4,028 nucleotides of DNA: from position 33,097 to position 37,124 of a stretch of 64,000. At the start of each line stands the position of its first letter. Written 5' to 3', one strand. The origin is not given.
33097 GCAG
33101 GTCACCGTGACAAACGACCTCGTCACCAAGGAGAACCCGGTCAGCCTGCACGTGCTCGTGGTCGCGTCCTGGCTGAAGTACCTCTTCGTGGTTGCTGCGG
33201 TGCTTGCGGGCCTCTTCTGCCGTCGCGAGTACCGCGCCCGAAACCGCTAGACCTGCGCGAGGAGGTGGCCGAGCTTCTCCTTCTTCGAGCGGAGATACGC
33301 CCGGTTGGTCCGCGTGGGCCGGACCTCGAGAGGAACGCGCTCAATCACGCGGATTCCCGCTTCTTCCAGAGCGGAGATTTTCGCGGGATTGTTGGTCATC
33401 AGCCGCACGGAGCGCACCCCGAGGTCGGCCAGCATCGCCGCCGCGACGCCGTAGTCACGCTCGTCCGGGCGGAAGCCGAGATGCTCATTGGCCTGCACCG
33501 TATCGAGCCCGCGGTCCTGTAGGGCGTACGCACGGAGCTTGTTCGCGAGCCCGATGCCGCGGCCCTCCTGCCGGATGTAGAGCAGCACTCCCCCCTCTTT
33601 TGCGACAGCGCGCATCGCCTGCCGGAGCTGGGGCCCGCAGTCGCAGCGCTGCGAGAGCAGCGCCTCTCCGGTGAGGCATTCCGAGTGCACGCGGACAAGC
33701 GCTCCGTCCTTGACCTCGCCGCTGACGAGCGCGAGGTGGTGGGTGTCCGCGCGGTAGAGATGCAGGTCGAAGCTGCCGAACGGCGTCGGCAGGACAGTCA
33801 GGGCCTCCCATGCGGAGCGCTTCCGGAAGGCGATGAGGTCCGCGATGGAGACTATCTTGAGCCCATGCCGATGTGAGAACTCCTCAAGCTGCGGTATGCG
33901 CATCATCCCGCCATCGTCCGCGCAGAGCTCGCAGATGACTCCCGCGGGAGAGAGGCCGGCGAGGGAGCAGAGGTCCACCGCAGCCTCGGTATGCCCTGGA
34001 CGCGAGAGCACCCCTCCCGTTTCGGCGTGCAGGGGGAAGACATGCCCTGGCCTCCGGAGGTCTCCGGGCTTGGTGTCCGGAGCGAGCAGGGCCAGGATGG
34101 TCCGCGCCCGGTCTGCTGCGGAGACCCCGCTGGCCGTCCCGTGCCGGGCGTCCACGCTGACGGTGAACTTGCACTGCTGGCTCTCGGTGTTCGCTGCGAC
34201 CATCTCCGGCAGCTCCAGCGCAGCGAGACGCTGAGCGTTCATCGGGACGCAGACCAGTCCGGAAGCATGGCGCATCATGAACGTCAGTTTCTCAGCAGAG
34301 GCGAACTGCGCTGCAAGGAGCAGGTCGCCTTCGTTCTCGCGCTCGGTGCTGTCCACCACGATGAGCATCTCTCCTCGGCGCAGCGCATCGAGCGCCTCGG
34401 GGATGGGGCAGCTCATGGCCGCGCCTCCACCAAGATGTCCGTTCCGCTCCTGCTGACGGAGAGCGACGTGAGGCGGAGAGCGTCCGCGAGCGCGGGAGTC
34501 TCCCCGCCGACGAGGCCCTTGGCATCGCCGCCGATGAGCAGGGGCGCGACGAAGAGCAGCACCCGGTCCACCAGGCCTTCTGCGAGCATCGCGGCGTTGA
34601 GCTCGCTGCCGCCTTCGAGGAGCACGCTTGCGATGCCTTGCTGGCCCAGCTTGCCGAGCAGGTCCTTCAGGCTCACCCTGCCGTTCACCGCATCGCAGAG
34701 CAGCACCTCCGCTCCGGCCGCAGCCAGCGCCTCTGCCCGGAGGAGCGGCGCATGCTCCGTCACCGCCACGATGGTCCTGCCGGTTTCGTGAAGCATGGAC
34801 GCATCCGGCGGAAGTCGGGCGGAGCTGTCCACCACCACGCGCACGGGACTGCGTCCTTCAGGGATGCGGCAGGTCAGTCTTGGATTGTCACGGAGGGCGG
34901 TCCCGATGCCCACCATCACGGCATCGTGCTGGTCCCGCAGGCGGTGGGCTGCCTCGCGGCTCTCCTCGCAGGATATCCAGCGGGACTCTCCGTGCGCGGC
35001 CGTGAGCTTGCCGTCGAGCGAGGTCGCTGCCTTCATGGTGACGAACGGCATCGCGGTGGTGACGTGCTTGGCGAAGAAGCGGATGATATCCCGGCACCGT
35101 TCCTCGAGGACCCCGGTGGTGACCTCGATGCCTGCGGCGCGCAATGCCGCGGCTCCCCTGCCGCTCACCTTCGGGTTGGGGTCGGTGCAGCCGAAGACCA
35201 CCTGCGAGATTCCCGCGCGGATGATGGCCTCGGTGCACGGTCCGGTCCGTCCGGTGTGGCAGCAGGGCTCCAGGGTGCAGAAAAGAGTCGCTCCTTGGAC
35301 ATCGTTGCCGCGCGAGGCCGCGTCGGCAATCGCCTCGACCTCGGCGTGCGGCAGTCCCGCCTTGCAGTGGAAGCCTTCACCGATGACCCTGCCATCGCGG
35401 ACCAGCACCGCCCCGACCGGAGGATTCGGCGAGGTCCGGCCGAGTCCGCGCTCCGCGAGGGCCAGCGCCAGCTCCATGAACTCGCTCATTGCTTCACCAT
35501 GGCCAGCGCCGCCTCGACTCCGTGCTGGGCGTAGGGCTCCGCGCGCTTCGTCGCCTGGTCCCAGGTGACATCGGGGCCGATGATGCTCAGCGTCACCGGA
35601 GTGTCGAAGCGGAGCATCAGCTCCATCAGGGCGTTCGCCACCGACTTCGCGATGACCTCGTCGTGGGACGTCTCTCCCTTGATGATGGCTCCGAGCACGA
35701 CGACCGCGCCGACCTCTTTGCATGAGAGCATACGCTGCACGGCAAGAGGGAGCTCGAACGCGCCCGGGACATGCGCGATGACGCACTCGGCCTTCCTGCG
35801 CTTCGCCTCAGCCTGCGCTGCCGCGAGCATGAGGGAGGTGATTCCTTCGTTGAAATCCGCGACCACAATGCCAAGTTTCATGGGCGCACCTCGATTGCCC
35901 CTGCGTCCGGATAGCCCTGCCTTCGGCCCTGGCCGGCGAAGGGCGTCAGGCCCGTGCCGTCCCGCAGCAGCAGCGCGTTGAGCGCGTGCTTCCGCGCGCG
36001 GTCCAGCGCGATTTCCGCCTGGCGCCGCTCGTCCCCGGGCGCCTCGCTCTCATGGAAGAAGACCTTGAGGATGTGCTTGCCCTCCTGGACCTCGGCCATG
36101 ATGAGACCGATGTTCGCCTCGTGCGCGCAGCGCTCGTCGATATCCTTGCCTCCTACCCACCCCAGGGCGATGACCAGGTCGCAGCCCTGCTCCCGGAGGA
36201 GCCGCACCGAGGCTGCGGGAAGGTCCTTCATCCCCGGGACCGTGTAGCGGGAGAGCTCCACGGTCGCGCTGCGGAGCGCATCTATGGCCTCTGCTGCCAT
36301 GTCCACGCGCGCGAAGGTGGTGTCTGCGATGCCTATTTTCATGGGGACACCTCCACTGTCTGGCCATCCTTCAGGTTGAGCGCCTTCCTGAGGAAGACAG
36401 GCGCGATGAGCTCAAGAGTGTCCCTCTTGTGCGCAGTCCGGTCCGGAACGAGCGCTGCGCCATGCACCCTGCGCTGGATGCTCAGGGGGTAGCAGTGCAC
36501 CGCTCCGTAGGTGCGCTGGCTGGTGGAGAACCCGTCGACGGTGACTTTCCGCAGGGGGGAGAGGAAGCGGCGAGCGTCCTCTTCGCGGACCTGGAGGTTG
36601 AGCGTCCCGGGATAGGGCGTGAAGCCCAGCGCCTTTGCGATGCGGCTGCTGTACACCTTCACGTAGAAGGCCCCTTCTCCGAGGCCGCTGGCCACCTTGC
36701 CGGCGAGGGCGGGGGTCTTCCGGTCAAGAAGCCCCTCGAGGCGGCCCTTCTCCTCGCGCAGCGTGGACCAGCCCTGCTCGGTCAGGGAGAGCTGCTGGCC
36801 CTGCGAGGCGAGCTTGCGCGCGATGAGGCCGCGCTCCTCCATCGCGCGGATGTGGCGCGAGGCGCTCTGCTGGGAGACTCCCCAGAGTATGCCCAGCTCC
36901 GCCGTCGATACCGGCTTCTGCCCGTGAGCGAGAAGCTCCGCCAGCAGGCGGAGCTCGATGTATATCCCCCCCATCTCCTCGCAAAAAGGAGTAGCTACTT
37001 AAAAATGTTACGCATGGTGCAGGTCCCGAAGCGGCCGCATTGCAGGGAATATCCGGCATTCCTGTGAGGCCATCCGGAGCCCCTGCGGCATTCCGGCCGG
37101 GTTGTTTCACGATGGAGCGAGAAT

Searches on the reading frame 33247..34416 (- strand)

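Call 87: search_protein_families(library=ncbifam, proteins=[window:33247-34416:-], max_evalue=0.00001)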
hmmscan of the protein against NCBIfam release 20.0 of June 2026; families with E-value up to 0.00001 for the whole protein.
window:33247-34416:- (389 aa): 12 families
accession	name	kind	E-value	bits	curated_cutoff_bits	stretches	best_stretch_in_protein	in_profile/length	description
NF006803.0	PRK09311.1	equivalog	5.5e-160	532.7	569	1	5-388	12-406/417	bifunctional 3,4-dihydroxy-2-butanone-4-phosphate synthase/GTP cyclohydrolase II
NF006806.0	PRK09319.1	equivalog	1.3e-158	529.2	764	1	5-388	14-411/561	bifunctional 3,4-dihydroxy-2-butanone-4-phosphate synthase/GTP cyclohydrolase II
NF006805.0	PRK09318.1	equivalog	6.7e-97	324.9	486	1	11-387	7-381/387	bifunctional 3,4-dihydroxy-2-butanone-4-phosphate synthase/GTP cyclohydrolase II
NF010626.1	PRK14019.1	equivalog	3.6e-95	319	513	1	4-359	4-359/364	bifunctional 3,4-dihydroxy-2-butanone-4-phosphate synthase/GTP cyclohydrolase II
NF006804.0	PRK09314.1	equivalog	6.4e-79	265.6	432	1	5-285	6-288/339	bifunctional 3,4-dihydroxy-2-butanone 4-phosphate synthase/GTP cyclohydrolase II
NF001591.0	PRK00393.1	subfamily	4.2e-76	254.8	148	1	207-387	10-195/199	GTP cyclohydrolase II RibA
TIGR00505.1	ribA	equivalog_domain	1.8e-74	249.4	205.85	1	208-386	7-191/191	GTP cyclohydrolase II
TIGR00506.1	ribB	equivalog_domain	7.8e-70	234.5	177.45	1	4-198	4-204/204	3,4-dihydroxy-2-butanone-4-phosphate synthase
NF009132.0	PRK12485.1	equivalog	2e-69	234.4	693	1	5-364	6-368/369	bifunctional 3,4-dihydroxy-2-butanone-4-phosphate synthase/GTP cyclohydrolase II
NF006456.0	PRK08815.1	equivalog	3.8e-59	200.8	464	1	144-386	122-365/376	GTP cyclohydrolase II RibA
NF004437.0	PRK05773.1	equivalog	3.3e-17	62.5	262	2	6-73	4-71/219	3,4-dihydroxy-2-butanone 4-phosphate synthase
NF005536.0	PRK07198.1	equivalog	8.6e-09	34.7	403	1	239-363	240-376/419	GTP cyclohydrolase II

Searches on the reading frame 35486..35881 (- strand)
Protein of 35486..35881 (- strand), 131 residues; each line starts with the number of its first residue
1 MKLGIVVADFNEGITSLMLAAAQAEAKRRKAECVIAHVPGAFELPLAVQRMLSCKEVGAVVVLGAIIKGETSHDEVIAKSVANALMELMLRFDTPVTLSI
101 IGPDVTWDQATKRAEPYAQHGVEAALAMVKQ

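Call 51: search_protein_families(library=pfam, proteins=[window:35486-35881:-], max_evalue=0.001)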
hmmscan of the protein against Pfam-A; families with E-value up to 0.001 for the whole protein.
window:35486-35881:- (131 aa): 1 family
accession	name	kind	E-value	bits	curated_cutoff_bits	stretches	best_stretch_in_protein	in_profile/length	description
PF00885.24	DMRL_synthase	-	1.2e-37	129.4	26.7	1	1-130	2-133/139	6,7-dimethyl-8-ribityllumazine synthase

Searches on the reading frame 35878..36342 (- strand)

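Call 51: search_protein_families(library=pfam, proteins=[window:35878-36342:-], max_evalue=0.001)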
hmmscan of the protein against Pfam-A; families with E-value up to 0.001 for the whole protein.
window:35878-36342:- (154 aa): 1 family
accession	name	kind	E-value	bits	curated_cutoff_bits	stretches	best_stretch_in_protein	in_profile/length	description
PF00885.24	DMRL_synthase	-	2.1e-12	47.6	26.7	1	1-124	2-132/139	6,7-dimethyl-8-ribityllumazine synthase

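Call 87: search_protein_families(library=ncbifam, proteins=[window:35878-36342:-], max_evalue=0.00001)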
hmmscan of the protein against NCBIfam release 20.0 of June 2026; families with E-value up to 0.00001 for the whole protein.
window:35878-36342:- (154 aa): 2 families
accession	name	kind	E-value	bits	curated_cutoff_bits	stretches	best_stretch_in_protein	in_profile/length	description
TIGR01506.1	ribC_arch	equivalog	6.8e-51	172.2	100.55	1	2-150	1-151/151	riboflavin synthase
TIGR00114.1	lumazine-synth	equivalog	9.7e-07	28.9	84.6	1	14-89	17-97/138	6,7-dimethyl-8-ribityllumazine synthase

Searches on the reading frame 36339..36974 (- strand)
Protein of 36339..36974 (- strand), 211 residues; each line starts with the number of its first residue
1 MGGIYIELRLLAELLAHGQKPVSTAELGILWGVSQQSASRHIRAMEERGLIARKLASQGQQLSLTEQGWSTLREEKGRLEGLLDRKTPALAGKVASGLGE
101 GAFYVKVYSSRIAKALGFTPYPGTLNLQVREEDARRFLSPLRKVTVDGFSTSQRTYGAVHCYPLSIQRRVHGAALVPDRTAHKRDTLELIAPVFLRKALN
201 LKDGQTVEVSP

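Call 51: search_protein_families(library=pfam, proteins=[window:36339-36974:-], max_evalue=0.001)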
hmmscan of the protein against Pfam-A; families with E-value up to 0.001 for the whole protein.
window:36339-36974:- (211 aa): 6 families
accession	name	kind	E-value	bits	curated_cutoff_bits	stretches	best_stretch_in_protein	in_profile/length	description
PF01982.22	CTP-dep_RFKase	-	3.4e-36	124.3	25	1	94-209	1-119/121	Domain of unknown function DUF120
PF12802.13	MarR_2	-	4.6e-09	36.7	27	1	6-54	6-53/61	MarR family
PF12840.13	HTH_20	-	4.4e-06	27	27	1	8-52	7-49/51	Helix-turn-helix domain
PF01047.28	MarR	-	8.4e-06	26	24.6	1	7-54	5-50/59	MarR family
PF25213.1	HVO_A0261_N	-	0.00012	22.3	35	1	18-73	21-72/86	HVO_A0261 N-terminal domain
PF13545.12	HTH_Crp_2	-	0.00028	21.2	27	1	20-53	21-55/70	Crp-like helix-turn-helix domain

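Call 87: search_protein_families(library=ncbifam, proteins=[window:36339-36974:-], max_evalue=0.00001)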
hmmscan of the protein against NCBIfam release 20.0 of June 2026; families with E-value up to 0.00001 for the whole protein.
window:36339-36974:- (211 aa): 2 families
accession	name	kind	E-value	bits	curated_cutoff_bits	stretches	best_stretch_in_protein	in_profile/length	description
NF010762.0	PRK14165.1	equivalog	1.7e-50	171.4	279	1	21-209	22-215/224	winged helix-turn-helix domain-containing protein/riboflavin kinase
NF040694.1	ribK_Meth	equivalog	2.1e-27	95.6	168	1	90-209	3-125/127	CTP-dependent riboflavin kinase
